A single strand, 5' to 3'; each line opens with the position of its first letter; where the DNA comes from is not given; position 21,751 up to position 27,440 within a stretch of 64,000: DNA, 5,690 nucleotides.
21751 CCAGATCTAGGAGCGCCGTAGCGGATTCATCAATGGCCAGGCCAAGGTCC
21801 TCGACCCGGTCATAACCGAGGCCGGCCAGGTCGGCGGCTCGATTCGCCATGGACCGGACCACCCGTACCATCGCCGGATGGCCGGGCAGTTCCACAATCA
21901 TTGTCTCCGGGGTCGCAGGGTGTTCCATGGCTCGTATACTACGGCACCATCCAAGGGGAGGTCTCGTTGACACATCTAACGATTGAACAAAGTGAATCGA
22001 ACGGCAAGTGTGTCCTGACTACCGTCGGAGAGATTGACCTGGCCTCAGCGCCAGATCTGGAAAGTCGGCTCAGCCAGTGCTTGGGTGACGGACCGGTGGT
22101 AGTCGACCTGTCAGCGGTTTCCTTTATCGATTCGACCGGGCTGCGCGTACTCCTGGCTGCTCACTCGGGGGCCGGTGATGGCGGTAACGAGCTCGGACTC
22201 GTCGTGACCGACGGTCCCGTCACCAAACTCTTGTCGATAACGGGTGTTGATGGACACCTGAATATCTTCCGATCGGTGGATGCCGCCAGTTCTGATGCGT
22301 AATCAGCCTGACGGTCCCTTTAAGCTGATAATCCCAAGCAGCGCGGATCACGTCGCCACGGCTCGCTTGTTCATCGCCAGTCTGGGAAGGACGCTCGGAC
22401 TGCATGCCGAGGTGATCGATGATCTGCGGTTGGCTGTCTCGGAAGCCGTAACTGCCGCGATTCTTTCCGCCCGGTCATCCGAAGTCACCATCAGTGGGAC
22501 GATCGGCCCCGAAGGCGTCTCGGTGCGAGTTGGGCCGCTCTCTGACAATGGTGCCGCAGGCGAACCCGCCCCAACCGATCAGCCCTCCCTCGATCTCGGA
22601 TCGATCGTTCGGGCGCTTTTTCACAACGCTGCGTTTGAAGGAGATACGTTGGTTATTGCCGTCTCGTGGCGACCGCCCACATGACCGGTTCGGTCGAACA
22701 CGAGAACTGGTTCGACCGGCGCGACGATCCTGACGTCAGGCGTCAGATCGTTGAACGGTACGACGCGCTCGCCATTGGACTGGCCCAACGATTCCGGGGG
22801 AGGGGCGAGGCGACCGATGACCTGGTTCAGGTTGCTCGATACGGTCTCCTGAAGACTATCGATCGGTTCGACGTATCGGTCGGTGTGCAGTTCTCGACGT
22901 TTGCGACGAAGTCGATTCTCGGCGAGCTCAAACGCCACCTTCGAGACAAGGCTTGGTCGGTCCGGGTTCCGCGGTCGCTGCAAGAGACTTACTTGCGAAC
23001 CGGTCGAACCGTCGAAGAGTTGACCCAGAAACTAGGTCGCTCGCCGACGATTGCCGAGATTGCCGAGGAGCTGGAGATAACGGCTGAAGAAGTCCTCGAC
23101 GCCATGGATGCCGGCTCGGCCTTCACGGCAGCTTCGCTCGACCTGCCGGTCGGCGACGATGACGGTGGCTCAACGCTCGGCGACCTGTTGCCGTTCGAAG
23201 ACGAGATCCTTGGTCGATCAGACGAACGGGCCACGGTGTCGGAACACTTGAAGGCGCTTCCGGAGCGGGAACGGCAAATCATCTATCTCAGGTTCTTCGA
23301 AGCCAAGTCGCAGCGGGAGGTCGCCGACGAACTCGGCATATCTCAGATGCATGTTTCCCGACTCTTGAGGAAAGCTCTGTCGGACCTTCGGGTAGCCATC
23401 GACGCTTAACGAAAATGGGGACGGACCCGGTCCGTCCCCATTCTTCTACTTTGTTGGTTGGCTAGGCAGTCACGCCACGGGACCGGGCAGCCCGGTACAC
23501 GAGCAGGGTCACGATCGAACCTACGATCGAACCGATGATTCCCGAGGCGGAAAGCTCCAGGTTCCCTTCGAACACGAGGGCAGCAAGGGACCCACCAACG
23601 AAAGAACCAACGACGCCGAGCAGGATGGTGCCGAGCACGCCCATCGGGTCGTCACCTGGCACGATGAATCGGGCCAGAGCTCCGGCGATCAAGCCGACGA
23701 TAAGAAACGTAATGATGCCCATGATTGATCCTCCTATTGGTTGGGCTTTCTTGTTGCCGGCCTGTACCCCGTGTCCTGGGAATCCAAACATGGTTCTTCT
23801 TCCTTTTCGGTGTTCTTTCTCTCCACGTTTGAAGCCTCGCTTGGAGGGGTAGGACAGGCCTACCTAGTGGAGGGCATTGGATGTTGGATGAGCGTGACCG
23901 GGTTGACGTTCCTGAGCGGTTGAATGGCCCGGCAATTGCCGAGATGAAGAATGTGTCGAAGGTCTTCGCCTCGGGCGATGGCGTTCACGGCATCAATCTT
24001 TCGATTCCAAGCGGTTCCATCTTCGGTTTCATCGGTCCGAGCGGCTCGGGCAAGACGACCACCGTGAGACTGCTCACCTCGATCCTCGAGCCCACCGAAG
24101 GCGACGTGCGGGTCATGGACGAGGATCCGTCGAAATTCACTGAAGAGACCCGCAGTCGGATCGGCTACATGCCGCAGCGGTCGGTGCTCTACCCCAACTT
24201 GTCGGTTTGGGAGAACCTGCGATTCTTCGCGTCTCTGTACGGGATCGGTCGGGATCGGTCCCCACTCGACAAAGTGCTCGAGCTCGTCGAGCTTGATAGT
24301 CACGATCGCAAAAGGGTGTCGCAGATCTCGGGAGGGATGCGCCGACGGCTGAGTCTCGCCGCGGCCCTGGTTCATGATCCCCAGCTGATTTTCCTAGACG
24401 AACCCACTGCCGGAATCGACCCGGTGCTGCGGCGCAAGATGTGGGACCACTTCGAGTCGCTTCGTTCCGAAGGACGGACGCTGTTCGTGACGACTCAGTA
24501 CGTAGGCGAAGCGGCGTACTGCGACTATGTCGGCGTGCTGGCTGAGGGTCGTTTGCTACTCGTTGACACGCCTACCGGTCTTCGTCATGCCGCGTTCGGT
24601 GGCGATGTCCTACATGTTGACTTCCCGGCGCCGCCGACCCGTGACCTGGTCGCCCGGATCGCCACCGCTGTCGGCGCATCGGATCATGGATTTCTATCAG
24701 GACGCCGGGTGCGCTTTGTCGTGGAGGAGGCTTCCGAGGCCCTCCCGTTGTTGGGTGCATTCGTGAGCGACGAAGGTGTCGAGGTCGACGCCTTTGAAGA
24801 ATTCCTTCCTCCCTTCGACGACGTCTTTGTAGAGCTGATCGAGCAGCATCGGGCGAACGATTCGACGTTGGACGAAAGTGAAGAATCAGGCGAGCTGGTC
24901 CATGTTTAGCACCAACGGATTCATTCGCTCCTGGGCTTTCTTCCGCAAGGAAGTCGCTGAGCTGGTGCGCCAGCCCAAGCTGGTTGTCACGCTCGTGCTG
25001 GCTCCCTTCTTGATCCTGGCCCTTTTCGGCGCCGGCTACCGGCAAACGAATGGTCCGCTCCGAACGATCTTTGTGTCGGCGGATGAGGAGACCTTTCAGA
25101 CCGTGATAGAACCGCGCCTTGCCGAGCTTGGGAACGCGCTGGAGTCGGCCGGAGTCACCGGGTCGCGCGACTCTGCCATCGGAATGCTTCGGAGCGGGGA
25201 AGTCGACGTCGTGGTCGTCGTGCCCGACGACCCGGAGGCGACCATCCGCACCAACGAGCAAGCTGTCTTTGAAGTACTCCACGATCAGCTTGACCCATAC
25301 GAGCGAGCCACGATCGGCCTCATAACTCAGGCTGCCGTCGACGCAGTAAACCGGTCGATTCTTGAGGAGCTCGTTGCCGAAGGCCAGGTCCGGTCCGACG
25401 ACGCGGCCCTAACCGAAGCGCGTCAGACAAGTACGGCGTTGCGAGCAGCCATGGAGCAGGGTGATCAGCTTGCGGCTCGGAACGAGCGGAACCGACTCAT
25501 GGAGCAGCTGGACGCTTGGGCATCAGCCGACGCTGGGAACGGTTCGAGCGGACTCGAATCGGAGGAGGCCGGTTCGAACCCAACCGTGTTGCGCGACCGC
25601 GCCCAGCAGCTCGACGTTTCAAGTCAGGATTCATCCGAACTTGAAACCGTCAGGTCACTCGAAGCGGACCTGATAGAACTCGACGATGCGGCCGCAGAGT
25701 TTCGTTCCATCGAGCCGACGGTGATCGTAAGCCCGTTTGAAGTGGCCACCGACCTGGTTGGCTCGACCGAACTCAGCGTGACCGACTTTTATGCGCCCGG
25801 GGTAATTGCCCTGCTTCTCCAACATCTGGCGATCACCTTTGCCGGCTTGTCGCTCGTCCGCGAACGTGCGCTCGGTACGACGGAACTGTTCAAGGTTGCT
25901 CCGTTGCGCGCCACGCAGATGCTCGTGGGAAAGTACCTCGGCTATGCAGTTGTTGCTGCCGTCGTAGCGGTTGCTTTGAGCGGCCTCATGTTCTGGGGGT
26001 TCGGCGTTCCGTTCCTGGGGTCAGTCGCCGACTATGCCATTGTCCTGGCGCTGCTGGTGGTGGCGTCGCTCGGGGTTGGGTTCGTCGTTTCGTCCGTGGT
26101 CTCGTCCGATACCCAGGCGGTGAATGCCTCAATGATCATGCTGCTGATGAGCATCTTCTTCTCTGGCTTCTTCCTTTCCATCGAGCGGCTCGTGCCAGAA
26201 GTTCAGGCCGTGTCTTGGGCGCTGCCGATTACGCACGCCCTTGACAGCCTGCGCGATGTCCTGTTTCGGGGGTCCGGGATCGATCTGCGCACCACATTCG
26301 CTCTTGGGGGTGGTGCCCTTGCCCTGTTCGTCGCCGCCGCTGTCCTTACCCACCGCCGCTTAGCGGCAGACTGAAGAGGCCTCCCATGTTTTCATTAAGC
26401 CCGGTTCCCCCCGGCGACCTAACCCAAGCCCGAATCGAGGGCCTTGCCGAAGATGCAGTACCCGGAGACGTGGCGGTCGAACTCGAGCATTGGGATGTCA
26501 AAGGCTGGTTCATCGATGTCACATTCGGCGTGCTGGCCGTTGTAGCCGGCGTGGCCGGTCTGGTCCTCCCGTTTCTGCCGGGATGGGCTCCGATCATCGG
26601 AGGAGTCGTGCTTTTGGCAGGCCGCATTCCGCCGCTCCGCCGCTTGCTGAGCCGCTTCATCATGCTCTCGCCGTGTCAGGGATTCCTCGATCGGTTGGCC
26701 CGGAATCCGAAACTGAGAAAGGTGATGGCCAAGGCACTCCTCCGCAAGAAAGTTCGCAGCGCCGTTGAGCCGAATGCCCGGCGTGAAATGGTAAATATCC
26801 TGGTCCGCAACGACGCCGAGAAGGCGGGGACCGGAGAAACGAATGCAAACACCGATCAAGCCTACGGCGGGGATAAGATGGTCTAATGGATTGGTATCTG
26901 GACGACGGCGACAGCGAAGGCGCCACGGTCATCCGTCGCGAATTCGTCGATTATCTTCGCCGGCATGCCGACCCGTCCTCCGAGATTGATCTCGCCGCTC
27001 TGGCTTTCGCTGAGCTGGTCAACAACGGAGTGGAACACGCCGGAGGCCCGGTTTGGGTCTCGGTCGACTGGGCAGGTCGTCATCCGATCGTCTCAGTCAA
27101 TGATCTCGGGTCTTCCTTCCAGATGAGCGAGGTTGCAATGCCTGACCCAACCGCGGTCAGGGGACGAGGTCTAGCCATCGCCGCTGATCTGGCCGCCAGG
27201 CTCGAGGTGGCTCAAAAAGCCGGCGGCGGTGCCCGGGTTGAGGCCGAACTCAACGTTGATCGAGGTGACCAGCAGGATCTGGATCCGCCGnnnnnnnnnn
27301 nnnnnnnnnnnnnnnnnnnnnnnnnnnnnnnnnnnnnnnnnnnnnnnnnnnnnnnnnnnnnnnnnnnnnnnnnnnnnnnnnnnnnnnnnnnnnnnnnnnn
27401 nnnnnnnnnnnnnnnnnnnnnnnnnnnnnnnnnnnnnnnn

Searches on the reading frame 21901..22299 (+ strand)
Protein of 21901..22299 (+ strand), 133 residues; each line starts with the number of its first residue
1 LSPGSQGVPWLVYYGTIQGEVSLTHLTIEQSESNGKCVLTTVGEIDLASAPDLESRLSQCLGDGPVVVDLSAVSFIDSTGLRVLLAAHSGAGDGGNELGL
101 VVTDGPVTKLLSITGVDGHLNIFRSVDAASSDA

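Call 28: search_protein_families(library=pfam, proteins=[window:21901-22299:+], max_evalue=0.01)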
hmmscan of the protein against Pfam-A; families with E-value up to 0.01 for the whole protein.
window:21901-22299:+ (133 aa): 2 families
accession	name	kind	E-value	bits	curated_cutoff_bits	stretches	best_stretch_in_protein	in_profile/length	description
PF01740.26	STAS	-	7.6e-19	67.9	22.6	1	32-129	6-106/106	STAS domain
PF13466.11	STAS_2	-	9.6e-14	51.8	29.2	1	42-117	4-80/80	STAS domain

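Call 78: search_protein_families(library=ncbifam, proteins=[window:21901-22299:+], max_evalue=0.001)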
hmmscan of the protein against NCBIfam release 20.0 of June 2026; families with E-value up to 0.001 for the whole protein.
window:21901-22299:+ (133 aa): 3 families
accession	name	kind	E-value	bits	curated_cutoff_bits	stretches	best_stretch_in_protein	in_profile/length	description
TIGR00377.1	ant_ant_sig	superfamily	1.2e-18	67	53.45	1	25-127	2-107/108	anti-sigma factor antagonist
TIGR02886.1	spore_II_AA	equivalog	7.7e-08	32.3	114.75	1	29-128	2-104/106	anti-sigma F factor antagonist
NF045506.1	antisigant_RssC_Pseudo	equivalog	6.1e-05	22.8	250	1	28-127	6-109/159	anti-sigma factor antagonist RssC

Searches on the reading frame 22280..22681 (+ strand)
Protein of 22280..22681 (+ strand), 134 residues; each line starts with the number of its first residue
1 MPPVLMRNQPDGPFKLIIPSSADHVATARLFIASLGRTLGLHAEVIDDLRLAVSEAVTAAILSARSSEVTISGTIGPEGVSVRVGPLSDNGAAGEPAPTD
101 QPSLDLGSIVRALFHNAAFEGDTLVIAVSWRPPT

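Call 28: search_protein_families(library=pfam, proteins=[window:22280-22681:+], max_evalue=0.01)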
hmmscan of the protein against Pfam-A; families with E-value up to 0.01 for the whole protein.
window:22280-22681:+ (134 aa): 1 family
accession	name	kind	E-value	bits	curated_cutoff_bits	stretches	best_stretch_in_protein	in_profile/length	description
PF13581.12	HATPase_c_2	-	1e-09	38.9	27.4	1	18-103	1-88/127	Histidine kinase-like ATPase domain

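Call 76: search_solved_structures(query=window:22280-22681:+, max_evalue=10, show_alignments=3)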
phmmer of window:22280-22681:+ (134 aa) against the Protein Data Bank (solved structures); distinct sequences matched with E-value up to 10: 5.
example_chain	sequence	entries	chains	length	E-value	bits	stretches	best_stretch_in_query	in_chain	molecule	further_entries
6m36_A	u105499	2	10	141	0.0014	22.2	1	16-68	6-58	Serine-protein kinase RsbW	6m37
8ih8_C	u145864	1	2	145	0.17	15.4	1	15-77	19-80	Anti-sigma-F factor RsbW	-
8jzt_B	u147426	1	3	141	0.21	15.1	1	16-77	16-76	Anti-sigma-F factor RsbW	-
4rpc_A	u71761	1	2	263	0.38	14.3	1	14-75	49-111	putative alpha/beta hydrolase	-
5hus_A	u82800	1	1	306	1.1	12.8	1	8-81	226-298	trehalose synthase regulatory protein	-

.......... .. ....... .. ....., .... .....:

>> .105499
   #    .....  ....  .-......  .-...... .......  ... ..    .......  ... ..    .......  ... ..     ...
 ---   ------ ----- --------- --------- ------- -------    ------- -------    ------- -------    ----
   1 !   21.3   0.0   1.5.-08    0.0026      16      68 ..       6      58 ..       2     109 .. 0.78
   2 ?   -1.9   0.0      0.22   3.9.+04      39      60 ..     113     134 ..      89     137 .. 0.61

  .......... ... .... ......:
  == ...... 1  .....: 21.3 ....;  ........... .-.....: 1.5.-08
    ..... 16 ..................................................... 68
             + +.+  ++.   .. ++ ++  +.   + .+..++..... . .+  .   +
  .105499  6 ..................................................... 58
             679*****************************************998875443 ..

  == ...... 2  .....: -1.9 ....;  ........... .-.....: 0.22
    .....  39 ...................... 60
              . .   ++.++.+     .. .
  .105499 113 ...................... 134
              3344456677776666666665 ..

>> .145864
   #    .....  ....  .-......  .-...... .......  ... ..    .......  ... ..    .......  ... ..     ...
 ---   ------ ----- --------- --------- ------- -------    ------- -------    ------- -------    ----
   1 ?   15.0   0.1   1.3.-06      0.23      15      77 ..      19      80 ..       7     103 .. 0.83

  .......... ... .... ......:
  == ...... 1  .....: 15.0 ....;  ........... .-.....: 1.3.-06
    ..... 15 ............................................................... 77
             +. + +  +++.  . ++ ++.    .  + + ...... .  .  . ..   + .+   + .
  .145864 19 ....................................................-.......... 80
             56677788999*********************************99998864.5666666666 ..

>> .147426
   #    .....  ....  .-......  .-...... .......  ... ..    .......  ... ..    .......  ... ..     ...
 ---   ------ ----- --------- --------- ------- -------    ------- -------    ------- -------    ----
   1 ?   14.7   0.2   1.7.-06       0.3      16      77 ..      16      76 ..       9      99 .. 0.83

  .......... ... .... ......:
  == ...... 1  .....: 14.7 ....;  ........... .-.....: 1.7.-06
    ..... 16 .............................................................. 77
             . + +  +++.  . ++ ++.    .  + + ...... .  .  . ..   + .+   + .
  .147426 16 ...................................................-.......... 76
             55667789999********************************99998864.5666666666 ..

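Call 78: search_protein_families(library=ncbifam, proteins=[window:22280-22681:+], max_evalue=0.001)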
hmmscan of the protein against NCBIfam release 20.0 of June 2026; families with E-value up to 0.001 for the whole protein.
window:22280-22681:+ (134 aa): 4 families
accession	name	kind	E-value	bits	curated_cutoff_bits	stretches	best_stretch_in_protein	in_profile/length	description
NF003144.0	PRK04069.1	equivalog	3.6e-07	29.7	145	1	15-68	9-62/161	anti-sigma B factor RsbW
TIGR01925.2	spIIAB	equivalog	6.2e-07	29.4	135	1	15-84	4-77/137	anti-sigma F factor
TIGR01924.1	rsbW_low_gc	equivalog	1.5e-06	27.7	155.05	1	14-68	8-62/159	anti-sigma B factor RsbW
NF041045.1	RsbA_anti_sig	subfamily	1.8e-05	24.1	210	1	20-66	186-232/303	anti-sigma factor RsbA family regulatory protein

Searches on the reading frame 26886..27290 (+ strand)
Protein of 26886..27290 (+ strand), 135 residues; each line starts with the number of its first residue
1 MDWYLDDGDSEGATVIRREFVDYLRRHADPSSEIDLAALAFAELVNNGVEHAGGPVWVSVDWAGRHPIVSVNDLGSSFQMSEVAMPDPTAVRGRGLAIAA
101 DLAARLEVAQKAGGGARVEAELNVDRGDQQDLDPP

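Call 77: search_solved_structures(query=window:26886-27290:+, max_evalue=10, show_alignments=3)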
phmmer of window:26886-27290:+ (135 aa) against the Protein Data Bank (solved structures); distinct sequences matched with E-value up to 10: 4.
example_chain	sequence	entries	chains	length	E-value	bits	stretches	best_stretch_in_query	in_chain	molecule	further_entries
3c9h_A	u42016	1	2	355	0.71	13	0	14-29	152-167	ABC transporter, substrate binding protein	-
1js1_X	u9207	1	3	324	1.3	12.2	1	44-86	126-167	Transcarbamylase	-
2g7m_X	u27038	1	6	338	1.4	12.1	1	44-86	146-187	putative ornithine carbamoyltransferase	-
2fg6_X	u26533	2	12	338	1.4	12.1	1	44-86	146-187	putative ornithine carbamoyltransferase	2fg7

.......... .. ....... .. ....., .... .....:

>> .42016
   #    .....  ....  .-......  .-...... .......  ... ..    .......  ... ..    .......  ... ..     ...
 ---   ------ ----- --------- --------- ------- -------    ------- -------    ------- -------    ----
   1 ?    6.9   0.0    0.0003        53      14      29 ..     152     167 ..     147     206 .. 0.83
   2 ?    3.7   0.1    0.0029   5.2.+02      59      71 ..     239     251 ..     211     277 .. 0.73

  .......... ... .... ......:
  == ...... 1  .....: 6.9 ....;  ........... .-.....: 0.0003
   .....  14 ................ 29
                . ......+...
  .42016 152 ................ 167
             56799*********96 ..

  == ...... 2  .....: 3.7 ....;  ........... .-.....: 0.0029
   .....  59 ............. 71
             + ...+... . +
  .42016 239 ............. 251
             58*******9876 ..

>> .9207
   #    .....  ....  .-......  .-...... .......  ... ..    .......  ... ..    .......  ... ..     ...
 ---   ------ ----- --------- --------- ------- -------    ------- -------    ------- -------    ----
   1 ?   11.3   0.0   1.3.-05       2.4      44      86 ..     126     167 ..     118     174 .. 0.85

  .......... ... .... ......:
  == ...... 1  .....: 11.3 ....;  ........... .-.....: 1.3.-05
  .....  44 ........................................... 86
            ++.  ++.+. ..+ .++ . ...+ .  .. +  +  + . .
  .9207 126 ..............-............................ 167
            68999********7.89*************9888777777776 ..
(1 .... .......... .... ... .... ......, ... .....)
